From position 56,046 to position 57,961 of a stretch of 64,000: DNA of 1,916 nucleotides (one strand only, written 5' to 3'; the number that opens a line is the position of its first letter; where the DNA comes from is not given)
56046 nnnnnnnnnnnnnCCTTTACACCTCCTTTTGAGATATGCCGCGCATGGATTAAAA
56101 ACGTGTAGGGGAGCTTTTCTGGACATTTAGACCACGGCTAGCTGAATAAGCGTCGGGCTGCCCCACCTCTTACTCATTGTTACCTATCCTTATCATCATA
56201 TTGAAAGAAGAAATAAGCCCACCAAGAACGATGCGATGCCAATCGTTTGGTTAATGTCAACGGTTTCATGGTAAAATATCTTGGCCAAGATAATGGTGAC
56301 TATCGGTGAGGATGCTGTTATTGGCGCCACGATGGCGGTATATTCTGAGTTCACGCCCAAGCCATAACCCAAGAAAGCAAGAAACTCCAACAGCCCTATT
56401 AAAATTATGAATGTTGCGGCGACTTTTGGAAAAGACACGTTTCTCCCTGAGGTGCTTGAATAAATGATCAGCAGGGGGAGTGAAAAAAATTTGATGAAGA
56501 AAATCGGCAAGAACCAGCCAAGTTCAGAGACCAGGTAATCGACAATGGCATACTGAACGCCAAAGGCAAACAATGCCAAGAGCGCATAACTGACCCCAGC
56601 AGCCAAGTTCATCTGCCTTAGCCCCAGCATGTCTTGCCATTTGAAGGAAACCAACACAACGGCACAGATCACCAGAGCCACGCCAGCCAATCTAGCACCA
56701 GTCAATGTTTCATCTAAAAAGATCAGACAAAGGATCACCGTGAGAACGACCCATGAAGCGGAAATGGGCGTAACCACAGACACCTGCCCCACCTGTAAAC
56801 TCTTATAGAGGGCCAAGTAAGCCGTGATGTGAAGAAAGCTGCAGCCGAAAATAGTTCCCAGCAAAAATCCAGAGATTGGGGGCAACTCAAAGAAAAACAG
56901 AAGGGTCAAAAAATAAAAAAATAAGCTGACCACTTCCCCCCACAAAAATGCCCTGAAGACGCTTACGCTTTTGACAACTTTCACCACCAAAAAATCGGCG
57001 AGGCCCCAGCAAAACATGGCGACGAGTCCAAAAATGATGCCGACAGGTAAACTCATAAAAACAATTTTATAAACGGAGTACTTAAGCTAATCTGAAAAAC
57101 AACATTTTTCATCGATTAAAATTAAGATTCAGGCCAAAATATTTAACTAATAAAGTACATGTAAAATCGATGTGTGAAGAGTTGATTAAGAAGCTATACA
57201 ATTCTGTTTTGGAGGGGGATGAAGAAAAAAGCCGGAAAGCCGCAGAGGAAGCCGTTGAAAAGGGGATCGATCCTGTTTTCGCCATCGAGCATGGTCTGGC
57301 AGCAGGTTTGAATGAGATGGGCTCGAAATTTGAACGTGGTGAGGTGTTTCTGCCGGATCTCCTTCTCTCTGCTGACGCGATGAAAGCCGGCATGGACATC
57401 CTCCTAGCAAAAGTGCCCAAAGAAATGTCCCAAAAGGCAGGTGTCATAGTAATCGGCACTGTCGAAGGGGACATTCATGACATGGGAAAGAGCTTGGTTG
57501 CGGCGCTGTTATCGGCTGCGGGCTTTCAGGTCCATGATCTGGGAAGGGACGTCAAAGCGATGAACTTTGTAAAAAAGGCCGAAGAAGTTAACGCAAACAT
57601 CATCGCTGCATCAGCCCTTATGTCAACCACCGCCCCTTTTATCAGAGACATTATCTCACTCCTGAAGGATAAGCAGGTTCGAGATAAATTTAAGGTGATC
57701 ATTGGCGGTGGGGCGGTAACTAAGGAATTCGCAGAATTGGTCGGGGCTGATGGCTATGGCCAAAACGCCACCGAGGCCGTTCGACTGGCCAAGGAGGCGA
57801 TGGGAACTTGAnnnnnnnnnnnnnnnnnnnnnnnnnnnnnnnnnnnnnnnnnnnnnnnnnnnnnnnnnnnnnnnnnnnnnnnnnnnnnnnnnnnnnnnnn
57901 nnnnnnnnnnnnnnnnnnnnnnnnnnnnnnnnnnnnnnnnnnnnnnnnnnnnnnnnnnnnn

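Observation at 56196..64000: Pyrrolysine-free MtmB-family methyltransferase coupled to a corrinoid protein, embedded in an amine-uptake/aminotransferase locus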

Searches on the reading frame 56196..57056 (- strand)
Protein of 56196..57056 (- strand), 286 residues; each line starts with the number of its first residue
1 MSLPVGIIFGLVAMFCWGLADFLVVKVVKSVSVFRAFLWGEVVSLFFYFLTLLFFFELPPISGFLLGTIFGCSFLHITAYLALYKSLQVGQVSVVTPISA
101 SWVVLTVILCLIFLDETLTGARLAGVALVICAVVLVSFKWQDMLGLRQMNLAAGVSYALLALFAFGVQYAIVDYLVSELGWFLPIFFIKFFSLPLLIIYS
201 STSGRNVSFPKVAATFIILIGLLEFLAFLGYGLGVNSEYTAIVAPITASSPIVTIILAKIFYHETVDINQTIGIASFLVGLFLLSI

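Call 3: search_protein_families(library=pfam, proteins=[window:56196-57056:-], max_evalue=0.01)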
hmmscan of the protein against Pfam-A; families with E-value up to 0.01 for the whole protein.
window:56196-57056:- (286 aa): 1 family
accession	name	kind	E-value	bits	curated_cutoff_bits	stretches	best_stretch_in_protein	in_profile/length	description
PF00892.27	EamA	-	1.6e-24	87.2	28.2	2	6-137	3-134/135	EamA-like transporter family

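Call 4: search_protein_families(library=ncbifam, proteins=[window:56196-57056:-], max_evalue=0.01)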
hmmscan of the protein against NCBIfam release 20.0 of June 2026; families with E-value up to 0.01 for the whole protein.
window:56196-57056:- (286 aa): 2 families
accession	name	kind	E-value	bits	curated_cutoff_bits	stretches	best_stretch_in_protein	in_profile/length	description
TIGR03340.1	phn_DUF6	hypoth_equivalog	1.1e-08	35.1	288.15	1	74-283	71-280/281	phosphonate utilization associated putative membrane protein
TIGR00950.1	2A78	equivalog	0.0039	16.6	230.2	0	195-284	32-117/264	carboxylate/amino acid/amine transporter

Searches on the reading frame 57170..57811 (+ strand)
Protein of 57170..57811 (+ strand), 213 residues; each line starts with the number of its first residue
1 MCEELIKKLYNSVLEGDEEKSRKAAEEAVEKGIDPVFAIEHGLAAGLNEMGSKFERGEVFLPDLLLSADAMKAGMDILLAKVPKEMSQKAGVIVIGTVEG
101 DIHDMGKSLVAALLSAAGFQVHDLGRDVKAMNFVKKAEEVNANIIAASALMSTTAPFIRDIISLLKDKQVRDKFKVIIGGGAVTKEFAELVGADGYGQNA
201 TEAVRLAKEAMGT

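Call 3: search_protein_families(library=pfam, proteins=[window:57170-57811:+], max_evalue=0.01)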
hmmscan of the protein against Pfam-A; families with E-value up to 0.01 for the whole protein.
window:57170-57811:+ (213 aa): 2 families
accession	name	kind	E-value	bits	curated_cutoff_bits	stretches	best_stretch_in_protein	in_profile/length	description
PF02310.24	B12-binding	-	6.7e-25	87.7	32.1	1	92-204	2-120/121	B12 binding domain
PF02607.22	B12-binding_2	-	4.1e-22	78.6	23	1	5-78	1-73/74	B12 binding domain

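Call 4: search_protein_families(library=ncbifam, proteins=[window:57170-57811:+], max_evalue=0.01)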
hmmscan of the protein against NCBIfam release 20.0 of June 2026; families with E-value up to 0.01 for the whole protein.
window:57170-57811:+ (213 aa): 17 families
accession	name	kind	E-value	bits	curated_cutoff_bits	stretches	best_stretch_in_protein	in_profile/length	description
TIGR02370.1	pyl_corrinoid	subfamily_domain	3.2e-66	222.5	215.3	1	9-203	2-197/197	methyltransferase cognate corrinoid protein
NF047995.1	corrinoid_MtgC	exception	2.7e-64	216.6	310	1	4-210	3-212/215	glycine betaine-specific corrinoid protein MtgC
NF041607.1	dimeth_corrin_MtbC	equivalog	1.1e-62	211.2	350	1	18-210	10-202/203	dimethylamine corrinoid protein MtbC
NF047996.1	corrin_MtgC_2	exception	2.3e-55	187.3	370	1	3-210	2-209/212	glycine betaine-specific corrinoid protein MtgC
NF040655.1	MtaC_Meth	equivalog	1.7e-41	142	420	1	3-209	33-236/253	methanol--corrinoid protein MtaC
NF040669.1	MtaC2_Meth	equivalog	2.8e-41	141.6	450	1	3-208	40-243/267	methanol--corrinoid protein MtaC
TIGR02082.1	metH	equivalog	4.1e-33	114.1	1010.85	1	5-208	646-855/1182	methionine synthase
NF007024.0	PRK09490.1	equivalog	2.9e-25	88.3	1497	1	6-186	662-845/1234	methionine synthase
NF002612.0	PRK02261.1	equivalog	4.1e-12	45.8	110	1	92-183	5-96/148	methylaspartate mutase subunit S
NF052513.1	TransRegCarH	equivalog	9.6e-12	44.7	400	1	3-194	81-262/274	HTH-type transcriptional repressor CarH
TIGR01501.1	MthylAspMutase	equivalog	2.1e-08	34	135.8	1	92-156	3-67/134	methylaspartate mutase subunit S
NF052385.1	Lys_5_6_beta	equivalog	2.7e-08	33.8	280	1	118-200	138-224/241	lysine 5,6-aminomutase subunit beta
NF040743.1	ornith_mutase_E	equivalog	7.8e-08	30.7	800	1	82-200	587-713/730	D-ornithine 4,5-aminomutase subunit OraE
NF006944.0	PRK09426.1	equivalog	5.8e-06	24.5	876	1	89-191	588-689/721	methylmalonyl-CoA mutase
TIGR00640.1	acid_CoA_mut_C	subfamily_domain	1.8e-05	24.7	57.45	1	93-190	5-101/132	methylmalonyl-CoA mutase C-terminal domain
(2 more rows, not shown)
